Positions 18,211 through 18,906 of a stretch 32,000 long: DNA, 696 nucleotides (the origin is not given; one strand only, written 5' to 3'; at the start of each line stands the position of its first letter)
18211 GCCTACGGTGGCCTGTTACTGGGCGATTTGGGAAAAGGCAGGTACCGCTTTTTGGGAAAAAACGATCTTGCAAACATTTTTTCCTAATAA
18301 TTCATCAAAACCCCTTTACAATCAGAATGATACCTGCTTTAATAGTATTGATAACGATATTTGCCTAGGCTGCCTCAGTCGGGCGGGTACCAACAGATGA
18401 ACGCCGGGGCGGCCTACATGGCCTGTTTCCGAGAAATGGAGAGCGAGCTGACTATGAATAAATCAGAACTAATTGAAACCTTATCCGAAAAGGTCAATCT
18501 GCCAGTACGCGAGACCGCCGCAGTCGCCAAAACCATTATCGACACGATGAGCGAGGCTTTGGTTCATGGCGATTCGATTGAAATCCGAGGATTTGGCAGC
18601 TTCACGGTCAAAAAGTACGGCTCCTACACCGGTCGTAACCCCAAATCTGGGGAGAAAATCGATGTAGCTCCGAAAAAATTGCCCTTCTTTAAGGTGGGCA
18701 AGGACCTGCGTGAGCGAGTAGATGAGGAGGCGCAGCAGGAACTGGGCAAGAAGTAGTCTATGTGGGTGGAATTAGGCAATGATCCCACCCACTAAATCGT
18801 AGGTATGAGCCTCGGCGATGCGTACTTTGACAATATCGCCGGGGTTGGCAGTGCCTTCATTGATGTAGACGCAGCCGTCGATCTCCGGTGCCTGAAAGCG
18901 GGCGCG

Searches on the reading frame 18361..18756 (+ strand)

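Call 54: search_protein_families(library=pfam, proteins=[window:18361-18756:+], max_evalue=0.001)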
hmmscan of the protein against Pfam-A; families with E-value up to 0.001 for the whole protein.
window:18361-18756:+ (131 aa): 2 families
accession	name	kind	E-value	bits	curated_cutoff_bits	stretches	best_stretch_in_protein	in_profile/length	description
PF00216.26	Bac_DNA_binding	-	6.3e-28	97.3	22.4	1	32-120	1-89/90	Bacterial DNA-binding protein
PF18291.6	HU-HIG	-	3.4e-05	24.3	26.2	1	28-122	28-120/125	HU domain fused to wHTH, Ig, or Glycine-rich motif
